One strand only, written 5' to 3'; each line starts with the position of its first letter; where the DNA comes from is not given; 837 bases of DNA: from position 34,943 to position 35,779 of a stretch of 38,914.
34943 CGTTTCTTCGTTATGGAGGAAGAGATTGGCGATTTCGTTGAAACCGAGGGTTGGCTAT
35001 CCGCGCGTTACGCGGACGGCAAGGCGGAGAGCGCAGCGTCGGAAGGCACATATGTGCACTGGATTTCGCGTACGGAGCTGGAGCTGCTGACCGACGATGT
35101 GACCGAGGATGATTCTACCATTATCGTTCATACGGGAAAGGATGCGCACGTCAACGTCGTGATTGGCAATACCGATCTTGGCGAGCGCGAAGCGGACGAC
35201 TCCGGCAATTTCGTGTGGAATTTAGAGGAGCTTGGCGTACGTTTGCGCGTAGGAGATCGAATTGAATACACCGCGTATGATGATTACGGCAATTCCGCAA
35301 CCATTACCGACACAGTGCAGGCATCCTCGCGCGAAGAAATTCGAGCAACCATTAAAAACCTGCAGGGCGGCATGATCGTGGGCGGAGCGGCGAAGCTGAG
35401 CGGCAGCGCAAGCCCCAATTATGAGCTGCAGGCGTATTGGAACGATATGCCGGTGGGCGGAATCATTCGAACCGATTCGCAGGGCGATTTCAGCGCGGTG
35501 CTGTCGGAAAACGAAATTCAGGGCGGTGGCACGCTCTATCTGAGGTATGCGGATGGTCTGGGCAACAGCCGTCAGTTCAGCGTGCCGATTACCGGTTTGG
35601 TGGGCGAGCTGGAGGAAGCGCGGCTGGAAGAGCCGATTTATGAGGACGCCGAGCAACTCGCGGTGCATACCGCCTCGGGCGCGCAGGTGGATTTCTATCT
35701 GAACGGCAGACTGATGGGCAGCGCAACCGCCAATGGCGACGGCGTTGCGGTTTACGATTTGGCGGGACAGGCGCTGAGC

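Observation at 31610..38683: Giant non-RD Hanks kinase without PASTA domains; possibly an active counterpart of the missing EssB pseudokinase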

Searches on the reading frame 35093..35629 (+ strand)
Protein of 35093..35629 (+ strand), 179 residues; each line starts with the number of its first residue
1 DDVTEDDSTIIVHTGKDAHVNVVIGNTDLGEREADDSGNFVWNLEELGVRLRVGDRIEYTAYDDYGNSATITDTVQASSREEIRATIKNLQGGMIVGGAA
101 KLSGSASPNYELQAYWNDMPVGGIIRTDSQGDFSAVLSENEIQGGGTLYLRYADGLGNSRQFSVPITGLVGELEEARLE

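Call 68: predict_structure(alignment_id=A4)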
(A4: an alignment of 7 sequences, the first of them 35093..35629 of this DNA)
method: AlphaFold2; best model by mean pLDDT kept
length: 179 residues; sequences in the alignment: 7
mean_pLDDT: 83.3   pTM: 0.55
mean pLDDT of the five models: 83.3, 82.1, 80.8, 80.7, 76.0
residues with pLDDT >= 90: 57; 70-90: 102; 50-70: 12; < 50: 8
segments of 3 or more residues with pLDDT < 50: 157-159, 175-179
pLDDT, mean of each block of 10 residues (from residue 1): 76 86 90 83 85 85 89 75 90 87 91 92 89 91 89 66 81 51
secondary structure, 60 per line:
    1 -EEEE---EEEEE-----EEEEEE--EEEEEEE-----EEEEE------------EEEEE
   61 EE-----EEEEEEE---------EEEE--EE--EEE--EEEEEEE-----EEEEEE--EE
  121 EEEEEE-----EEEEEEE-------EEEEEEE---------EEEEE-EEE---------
elements in order: E2-5 E9-13 E19-24 E27-33 E39-43 E56-62 E68-74 E84-87 E94-96 E99-105 E111-116 E119-126 E132-138 E146-152 E162-166 E168-170

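Call 70: fold_search(model_id=the predicted structure, library=pdb)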
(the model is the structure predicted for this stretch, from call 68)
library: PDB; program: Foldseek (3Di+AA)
matches with E <= 10: 1945; with E <= 0.001: 73
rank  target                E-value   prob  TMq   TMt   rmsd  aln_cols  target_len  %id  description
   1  7dm0_A                4.7e-08  1.00  0.41  0.43   9.7       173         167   22  Biofilm associated protein - C region (released 2021-12-15)
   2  4p99_A                1.5e-05  1.00  0.32  0.17  10.9       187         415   15  Ca2+-stabilized adhesin helps an Antarctic bacterium reach out and bind ice (released 2014-06-18)
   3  5irb_B                2.8e-05  1.00  0.33  0.21  10.6       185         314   12  Structural insight into host cell surface retention of a 1.5-MDa bacterial ice-binding adhesin (released 2017-07-19)
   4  5irb_A                3.1e-05  1.00  0.32  0.20  10.3       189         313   12  Structural insight into host cell surface retention of a 1.5-MDa bacterial ice-binding adhesin (released 2017-07-19)
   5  8q2h                  3.9e-05  1.00  0.36  0.06  13.5       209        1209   13  beta-galactosidase from Bacillus circulans (released 2024-10-16)
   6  9bey                  6.9e-05  1.00  0.35  0.09  13.4       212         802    8  Structure of a lambda-carrageenan active GH2 A in complex with inhibitor (released 2025-08-27)
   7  4cu6                  6.9e-05  1.00  0.33  0.09  14.5       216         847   12  Unravelling the multiple functions of the architecturally intricate Streptococcus pneumoniae beta-galactosidase, BgaA (released 2014-08-20)
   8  5t98_A                1.1e-04  1.00  0.32  0.09  13.6       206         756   12  Crystal structure of BuGH2Awt (released 2017-09-13)
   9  9mvx_A                1.6e-04  1.00  0.31  0.28  11.4       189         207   11  Crystal structure of knob-in-hole immunoglobulin G1 Fc heterodimer with P374A (released 2025-11-12)
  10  8q5u_C                2.1e-04  1.00  0.31  0.29  11.2       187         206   11  Endoglycosidase S2 in complex with IgG1 Fc (released 2024-04-17)
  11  4c54_A                2.1e-04  1.00  0.31  0.28  11.3       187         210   11  Crystal structure of recombinant human IgG4 Fc (released 2013-11-13)
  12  7q15_F                2.2e-04  1.00  0.31  0.29  11.2       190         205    9  Crystal structure of FcRn and beta-2-microglobulin in complex with IgG1-Fc-MST-HN (efgartigimod) (released 2022-09-28)
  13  4d2n_C                2.2e-04  1.00  0.30  0.28  11.4       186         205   12  Crystal structure of deglycosylated serum-derived human IgG4 Fc (released 2014-07-02)
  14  5v4e_E                2.6e-04  1.00  0.31  0.29  10.7       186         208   11  Engineered human IgG Fc domain glyco801 (Fc801) (released 2017-06-21)
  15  5w5m_B                2.7e-04  1.00  0.32  0.29  11.1       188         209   12  Crystal structure of human IgG4-Sigma1 Fc fragment (released 2017-09-13)
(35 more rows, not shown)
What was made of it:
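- The ectodomain unit folds like tandem Ig repeats of giant adhesins (calls 68, 70). The ectodomain resembles giant adhesins such as Bap, MpIBP and SiiE (call 70).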
